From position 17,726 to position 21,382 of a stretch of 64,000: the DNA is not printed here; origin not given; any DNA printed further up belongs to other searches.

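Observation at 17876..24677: Two-gene PLD-nuclease::SNF2 helicase + Eco57I-type adenine methyltransferase module: candidate undescribed ATP-dependent R-M-like defence system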

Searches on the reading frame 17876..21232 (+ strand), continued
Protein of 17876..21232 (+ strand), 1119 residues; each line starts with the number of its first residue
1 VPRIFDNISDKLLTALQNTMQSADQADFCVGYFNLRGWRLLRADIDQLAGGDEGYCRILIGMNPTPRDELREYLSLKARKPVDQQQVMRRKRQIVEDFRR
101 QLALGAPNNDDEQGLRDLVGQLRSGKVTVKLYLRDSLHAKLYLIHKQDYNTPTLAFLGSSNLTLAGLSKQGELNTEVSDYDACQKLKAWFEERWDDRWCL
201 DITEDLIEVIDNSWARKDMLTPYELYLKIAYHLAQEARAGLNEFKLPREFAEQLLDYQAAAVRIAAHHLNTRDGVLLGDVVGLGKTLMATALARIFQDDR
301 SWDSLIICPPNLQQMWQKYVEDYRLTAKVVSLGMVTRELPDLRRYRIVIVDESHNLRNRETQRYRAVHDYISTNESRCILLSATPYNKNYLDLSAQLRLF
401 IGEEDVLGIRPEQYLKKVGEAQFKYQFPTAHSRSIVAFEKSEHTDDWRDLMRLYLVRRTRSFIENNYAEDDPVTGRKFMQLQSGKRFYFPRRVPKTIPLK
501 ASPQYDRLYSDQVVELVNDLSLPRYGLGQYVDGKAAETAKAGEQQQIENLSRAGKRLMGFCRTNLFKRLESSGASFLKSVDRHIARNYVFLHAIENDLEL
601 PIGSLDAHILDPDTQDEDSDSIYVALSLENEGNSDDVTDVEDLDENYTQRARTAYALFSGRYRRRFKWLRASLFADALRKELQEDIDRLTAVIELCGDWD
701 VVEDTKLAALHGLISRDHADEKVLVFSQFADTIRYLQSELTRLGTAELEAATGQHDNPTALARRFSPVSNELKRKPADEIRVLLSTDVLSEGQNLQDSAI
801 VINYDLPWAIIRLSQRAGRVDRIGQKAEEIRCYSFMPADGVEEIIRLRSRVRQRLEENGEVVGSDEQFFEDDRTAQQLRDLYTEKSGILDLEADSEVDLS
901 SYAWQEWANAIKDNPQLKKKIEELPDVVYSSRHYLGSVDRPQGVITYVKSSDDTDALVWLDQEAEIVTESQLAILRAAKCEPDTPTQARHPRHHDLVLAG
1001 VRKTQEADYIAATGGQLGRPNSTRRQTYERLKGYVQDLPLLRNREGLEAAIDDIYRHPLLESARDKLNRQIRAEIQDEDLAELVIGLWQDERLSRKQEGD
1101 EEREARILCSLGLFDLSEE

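Call 41: search_dna_similar(query=window:17876-21232:+, collection=plasmids, mode=protein, max_rows=40, max_evalue=1e-20)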
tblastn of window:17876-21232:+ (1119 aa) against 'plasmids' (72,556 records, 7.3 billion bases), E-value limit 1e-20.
Records with a match: 131; places in all: 135; records where one place covers at least 80% of the query: 28.
Best place of each record, by identity: <60% 131.
By first word of the organism name: Enterococcus 19; Bacillus 15; Listeria 12; Acinetobacter 10; Rhodococcus 7; Synechocystis 6; Lactococcus 5; Nostoc 4; Paenarthrobacter 3; Vibrio 3; and 42 more.
By predicted mobility (MOB-suite, as given by PLSDB): non-mobilizable 70; mobilizable 32; conjugative 29.
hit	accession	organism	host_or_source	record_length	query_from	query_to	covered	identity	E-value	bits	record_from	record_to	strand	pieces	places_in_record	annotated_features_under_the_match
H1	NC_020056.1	Anabaena cylindrica PCC 7122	water, most likely pond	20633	1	1116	100%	53.1%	0e+0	1183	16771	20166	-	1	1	helicase-related protein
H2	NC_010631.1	Nostoc punctiforme PCC 73102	-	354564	1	1115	100%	50.9%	0e+0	1162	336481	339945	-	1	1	helicase-related protein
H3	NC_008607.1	Pelobacter propionicus DSM 2379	-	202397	1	1115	100%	50.0%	0e+0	1083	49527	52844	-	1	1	helicase-related protein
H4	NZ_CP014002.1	Picosynechococcus sp. PCC 73109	cell culture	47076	1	1114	100%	48.1%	0e+0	1003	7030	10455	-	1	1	helicase-related protein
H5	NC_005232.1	Synechocystis sp. PCC 6803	-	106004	1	1114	100%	47.5%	0e+0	1020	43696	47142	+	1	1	helicase-related protein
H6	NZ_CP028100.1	Synechocystis sp. IPPAS B-1465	axenic culture,Synechocystis sp. GT-L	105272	1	1114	100%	47.5%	0e+0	1020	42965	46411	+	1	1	helicase-related protein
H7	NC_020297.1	Synechocystis sp. PCC 6803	-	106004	1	1114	100%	47.5%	0e+0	1020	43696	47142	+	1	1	helicase-related protein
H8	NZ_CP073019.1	Synechocystis sp. PCC 6803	cell culture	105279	1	1114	100%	47.5%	0e+0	1020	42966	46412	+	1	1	helicase-related protein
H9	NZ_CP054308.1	Synechocystis sp. PCC 7338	cell culture,Tidal pool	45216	1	1114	100%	47.0%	0e+0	1021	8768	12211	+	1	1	helicase-related protein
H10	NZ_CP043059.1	Dolichospermum sp. UHCC 0315A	DNA sample,Gulf of Finland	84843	1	1118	100%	46.1%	0e+0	987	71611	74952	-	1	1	helicase-related protein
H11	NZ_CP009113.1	Rhodococcus opacus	soil sample, Enrichment culture with ...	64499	1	1113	99%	40.0%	0e+0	708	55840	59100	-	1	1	helicase-related protein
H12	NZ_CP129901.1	Rhodococcus ruber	soil,bacterial genome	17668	3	1113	99%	39.9%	0e+0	737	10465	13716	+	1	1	helicase-related protein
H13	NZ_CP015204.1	Rhodococcus sp. 008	Skate,bacterial culture,renal tissue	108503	1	1113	99%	39.0%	0e+0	726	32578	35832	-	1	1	helicase-related protein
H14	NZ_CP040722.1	Rhodococcus pyridinivorans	prokaryote,Quinoline-degrading ...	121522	3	1113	99%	39.0%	0e+0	688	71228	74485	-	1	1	helicase-related protein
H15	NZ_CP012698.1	Microbacterium sp. No. 7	whole organism,activated sludge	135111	1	1113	99%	38.7%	0e+0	736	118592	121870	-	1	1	helicase-related protein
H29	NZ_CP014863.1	Thermococcus profundus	-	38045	4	872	78%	29.2%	3e-75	281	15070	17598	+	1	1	helicase-related protein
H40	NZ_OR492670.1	Acinetobacter gerneri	-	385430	112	950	75%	26.0%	2e-41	174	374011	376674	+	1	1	helicase-related protein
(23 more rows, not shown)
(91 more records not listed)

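Call 42: get_annotated_region(hit=H5, flank=8000)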
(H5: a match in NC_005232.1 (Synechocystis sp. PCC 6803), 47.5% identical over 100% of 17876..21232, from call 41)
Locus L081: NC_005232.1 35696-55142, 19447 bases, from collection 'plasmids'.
description: Synechocystis sp. PCC 6803 plasmid pSYSX, complete sequence
organism: Synechocystis sp. PCC 6803 (NCBI taxid 1148)
taxonomy: Bacteria; Cyanobacteriota; Cyanophyceae; Synechococcales; Merismopediaceae; Synechocystis; Synechocystis sp. PCC 6803
host: -; source: -; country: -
typing (MOB-suite, as given by PLSDB): non-mobilizable
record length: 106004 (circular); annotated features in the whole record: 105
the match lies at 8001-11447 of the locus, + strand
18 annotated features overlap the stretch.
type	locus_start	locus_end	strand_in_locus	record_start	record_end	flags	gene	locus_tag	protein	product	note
CDS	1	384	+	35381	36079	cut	rppA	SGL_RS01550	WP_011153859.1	two-component system response regulator RppA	GO:0006355 - regulation of DNA-templated transcription [Evidence IEA]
CDS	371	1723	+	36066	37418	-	rppB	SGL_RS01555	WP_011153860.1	two-component system sensor histidine kinase RppB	-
CDS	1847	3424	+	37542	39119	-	-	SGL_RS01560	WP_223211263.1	efflux RND transporter periplasmic adaptor subunit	GO:0006810 - transport [Evidence IEA]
CDS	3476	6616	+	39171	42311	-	-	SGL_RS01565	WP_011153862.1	CusA/CzcA family heavy metal efflux RND transporter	-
CDS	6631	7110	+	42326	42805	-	-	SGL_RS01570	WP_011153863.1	hypothetical protein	-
CDS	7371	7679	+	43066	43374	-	-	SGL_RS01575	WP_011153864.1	hypothetical protein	-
CDS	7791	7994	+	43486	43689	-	-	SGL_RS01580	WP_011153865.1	hypothetical protein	-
CDS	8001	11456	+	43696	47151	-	-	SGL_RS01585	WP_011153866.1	helicase-related protein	-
CDS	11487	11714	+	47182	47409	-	-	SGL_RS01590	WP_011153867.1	hypothetical protein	-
CDS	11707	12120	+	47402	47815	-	-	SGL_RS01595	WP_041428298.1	type II toxin-antitoxin system VapC family toxin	-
CDS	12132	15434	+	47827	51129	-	-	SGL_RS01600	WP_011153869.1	DNA methyltransferase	-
CDS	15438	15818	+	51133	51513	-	-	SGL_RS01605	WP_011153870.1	DUF2513 domain-containing protein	-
CDS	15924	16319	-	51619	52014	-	-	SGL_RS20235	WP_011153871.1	DUF6527 family protein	-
CDS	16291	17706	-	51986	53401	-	-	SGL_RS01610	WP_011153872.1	ThiF family adenylyltransferase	-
CDS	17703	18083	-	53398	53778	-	-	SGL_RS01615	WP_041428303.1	E2/UBC family protein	-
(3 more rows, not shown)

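Call 54: get_annotated_region(hit=H40, flank=9000)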
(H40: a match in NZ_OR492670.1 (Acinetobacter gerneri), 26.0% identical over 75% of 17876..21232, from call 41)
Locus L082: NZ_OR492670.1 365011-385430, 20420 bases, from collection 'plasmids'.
description: Acinetobacter gerneri strain C-SY-46 plasmid pC-SY-46, complete sequence
organism: Acinetobacter gerneri (NCBI taxid 202952)
taxonomy: Bacteria; Pseudomonadota; Gammaproteobacteria; Moraxellales; Moraxellaceae; Acinetobacter; Acinetobacter gerneri
host: -; source: -; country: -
typing (MOB-suite, as given by PLSDB): mobilizable; relaxase MOBP,MOBP,MOBP
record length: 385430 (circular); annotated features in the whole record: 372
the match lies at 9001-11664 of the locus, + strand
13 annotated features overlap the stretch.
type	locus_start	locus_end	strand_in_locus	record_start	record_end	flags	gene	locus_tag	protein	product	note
CDS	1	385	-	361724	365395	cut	-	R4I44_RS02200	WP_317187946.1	DEAD/DEAH box helicase family protein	-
CDS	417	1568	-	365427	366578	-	-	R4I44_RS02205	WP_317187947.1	hypothetical protein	-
CDS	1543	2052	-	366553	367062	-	-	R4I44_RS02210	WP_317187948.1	hypothetical protein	-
CDS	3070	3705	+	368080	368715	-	-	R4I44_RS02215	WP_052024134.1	TnsA endonuclease N-terminal domain-containing protein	-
CDS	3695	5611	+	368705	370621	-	-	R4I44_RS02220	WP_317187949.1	Mu transposase C-terminal domain-containing protein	-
CDS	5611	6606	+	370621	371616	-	-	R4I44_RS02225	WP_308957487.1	TniB family NTP-binding protein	-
CDS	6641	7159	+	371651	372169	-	-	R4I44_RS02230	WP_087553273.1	hypothetical protein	-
CDS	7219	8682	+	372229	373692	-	-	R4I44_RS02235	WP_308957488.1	TniQ family protein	-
CDS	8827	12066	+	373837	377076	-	-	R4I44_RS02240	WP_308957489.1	helicase-related protein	-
CDS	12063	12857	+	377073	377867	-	-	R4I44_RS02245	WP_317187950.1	DUF4391 domain-containing protein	-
CDS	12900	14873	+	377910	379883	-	-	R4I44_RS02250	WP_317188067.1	site-specific DNA-methyltransferase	GO:0006306 - DNA methylation [Evidence IEA]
CDS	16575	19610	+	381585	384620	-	-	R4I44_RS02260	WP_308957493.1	DEAD/DEAH box helicase family protein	-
CDS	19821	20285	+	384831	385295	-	-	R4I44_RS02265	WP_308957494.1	3'-5' exoribonuclease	-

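Call 55: get_annotated_region(hit=H29, flank=9000)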
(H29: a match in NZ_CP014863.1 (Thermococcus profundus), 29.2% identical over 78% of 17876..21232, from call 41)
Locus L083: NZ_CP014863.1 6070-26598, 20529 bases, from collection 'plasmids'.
description: Thermococcus profundus strain DT 5432 plasmid unnamed, complete sequence
organism: Thermococcus profundus (NCBI taxid 49899)
taxonomy: Archaea; Euryarchaeota; Thermococci; Thermococcales; Thermococcaceae; Thermococcus; Thermococcus profundus
host: -; source: -; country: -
typing (MOB-suite, as given by PLSDB): non-mobilizable
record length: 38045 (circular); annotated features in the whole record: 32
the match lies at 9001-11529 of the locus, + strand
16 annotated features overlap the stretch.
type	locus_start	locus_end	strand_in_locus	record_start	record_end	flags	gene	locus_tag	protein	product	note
CDS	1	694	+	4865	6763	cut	-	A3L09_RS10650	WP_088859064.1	ATP-dependent helicase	-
CDS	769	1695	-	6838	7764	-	-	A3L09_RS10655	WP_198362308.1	hypothetical protein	-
CDS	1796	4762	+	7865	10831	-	-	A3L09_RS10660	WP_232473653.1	DNA methyltransferase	-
CDS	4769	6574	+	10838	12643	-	-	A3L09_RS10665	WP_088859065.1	hypothetical protein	-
CDS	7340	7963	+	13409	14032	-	-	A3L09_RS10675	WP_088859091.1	hypothetical protein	-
CDS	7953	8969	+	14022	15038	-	-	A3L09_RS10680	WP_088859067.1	nucleotidyl transferase AbiEii/AbiGii toxin family protein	-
CDS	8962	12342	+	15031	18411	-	-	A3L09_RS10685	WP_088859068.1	helicase-related protein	-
CDS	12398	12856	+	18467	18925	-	-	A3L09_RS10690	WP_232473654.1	DUF365 domain-containing protein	-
CDS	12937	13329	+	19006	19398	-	-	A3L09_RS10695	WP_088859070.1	hypothetical protein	-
CDS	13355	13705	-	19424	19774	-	-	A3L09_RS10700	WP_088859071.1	hypothetical protein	-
CDS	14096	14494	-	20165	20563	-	-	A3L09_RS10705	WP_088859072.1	hypothetical protein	-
CDS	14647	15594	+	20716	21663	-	-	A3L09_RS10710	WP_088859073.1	MarR family transcriptional regulator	GO:0006355 - regulation of DNA-templated transcription [Evidence IEA]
CDS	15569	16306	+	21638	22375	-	-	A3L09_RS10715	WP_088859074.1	hypothetical protein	-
CDS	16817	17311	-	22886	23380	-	-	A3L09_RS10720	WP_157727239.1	hypothetical protein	-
CDS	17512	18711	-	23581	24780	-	-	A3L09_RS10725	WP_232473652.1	AAA family ATPase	-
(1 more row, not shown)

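Call 56: get_annotated_region(hit=H11, flank=7000)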
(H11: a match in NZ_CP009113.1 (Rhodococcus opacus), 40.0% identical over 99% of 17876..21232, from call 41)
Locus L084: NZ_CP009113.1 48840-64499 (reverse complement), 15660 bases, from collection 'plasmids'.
description: Rhodococcus opacus strain 1CP plasmid pR1CP2, complete sequence
organism: Rhodococcus opacus (NCBI taxid 37919)
taxonomy: Bacteria; Actinomycetota; Actinomycetes; Mycobacteriales; Nocardiaceae; Rhodococcus; Rhodococcus opacus
host: -; source: soil sample, Enrichment culture with 4-chlorophenol and 2,4-dichlorophenol; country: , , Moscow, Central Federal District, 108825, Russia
typing (MOB-suite, as given by PLSDB): non-mobilizable; replicon rep_cluster_1181
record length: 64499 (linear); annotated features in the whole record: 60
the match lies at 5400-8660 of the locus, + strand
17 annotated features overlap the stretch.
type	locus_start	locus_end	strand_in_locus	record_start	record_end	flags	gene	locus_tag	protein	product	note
CDS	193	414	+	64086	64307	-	-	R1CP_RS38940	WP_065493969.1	hypothetical protein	-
CDS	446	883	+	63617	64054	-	-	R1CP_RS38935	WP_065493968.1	hypothetical protein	-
CDS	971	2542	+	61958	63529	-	-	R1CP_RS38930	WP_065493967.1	ParB N-terminal domain-containing protein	-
CDS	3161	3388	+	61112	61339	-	nrdH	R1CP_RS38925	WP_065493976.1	glutaredoxin-like protein NrdH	-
CDS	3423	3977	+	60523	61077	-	-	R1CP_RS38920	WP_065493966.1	DnaB-like helicase N-terminal domain-containing protein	GO:0006260 - DNA replication [Evidence IEA]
CDS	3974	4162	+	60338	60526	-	-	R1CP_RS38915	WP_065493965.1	hypothetical protein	-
CDS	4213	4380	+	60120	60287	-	-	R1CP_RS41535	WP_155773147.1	hypothetical protein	-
CDS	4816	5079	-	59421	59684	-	-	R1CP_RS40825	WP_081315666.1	hypothetical protein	-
CDS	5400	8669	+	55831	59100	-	-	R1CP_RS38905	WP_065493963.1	helicase-related protein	-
CDS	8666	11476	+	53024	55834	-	-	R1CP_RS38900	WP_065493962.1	DNA methyltransferase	-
CDS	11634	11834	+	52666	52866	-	-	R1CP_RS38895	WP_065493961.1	cold-shock protein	-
CDS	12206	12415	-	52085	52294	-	-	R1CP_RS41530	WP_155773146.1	hypothetical protein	-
CDS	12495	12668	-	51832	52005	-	-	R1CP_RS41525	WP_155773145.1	hypothetical protein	-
CDS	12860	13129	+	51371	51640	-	-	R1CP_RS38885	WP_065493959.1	hypothetical protein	-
CDS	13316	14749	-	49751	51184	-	-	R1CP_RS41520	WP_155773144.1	pentapeptide repeat-containing protein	-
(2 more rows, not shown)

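Call 82: predict_structure(alignment_id=A4)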
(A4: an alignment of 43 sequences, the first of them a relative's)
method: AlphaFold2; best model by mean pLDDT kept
length: 1119 residues; sequences in the alignment: 43
mean_pLDDT: 73.0   pTM: 0.64
mean pLDDT of the five models: 73.0, 70.6, 70.1, 69.7, 65.9
residues with pLDDT >= 90: 111; 70-90: 614; 50-70: 251; < 50: 143
segments of 3 or more residues with pLDDT < 50: 1-8, 160-173, 429-431, 605-641, 787-799, 808-821, 861-895, 1097-1102
pLDDT, mean of each block of 10 residues (from residue 1): 45 81 86 71 85 82 56 64 74 80 79 89 91 72 85 76 36 66 88 89 90 88 95 85 82 78 86 77 66 78 79 78 85 84 85 66 85 86 63 76 58 60 62 53 60 75 79 83 75 74 84 83 65 85 77 54 69 77 86 90 53 37 30 27 69 84 78 89 90 87 85 85 75 81 84 64 68 71 58 38 52 39 60 68 64 58 39 45 39 54 87 90 90 82 88 74 83 86 89 91 68 55 80 76 71 80 80 82 88 63 70 75
secondary structure, 60 per line:
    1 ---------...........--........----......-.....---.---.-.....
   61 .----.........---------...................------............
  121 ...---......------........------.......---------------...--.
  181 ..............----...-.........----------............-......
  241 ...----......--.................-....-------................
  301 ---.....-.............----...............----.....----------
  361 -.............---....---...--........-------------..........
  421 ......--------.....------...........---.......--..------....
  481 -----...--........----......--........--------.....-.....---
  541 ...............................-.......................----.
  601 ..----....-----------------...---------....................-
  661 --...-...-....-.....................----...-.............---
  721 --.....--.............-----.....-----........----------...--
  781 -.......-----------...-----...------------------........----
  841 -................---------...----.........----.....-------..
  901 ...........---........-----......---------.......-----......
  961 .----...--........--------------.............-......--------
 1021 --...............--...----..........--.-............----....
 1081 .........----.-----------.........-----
elements in order (helices of 4 or more, strands of 3 or more residues): H10-20 E23-30 H35-40 H42-46 E56-61 H66-74 H84-102 H109-123 E127-132 E139-146 E153-159 E175-177 H180-194 E199-201 H203-211 H222-233 H235-243 H248-253 H256-272 E274-277 H285-300 E304-308 H310-322 E327-331 H332-341 E346-350 H362-374 E378-381 H390-397 H411-426 H435-439 H446-454 H460-466 E477-480 E486-488 E491-498 H503-508 H511-518 H527-530 H533-537 H541-571 H573-595 E600-602 H607-610 H640-659 E667-669 H676-696 H705-717 E723-727 H730-742 E748-752 H758-765 E782-785 E800-802 E829-836 H842-857 H874-882 H887-891 H899-911 H915-922 E928-933 E943-949 E955-961 E966-968 H971-978 H993-1005 H1007-1012 H1023-1037 H1047-1056 H1061-1072 H1077-1089 E1106-1114
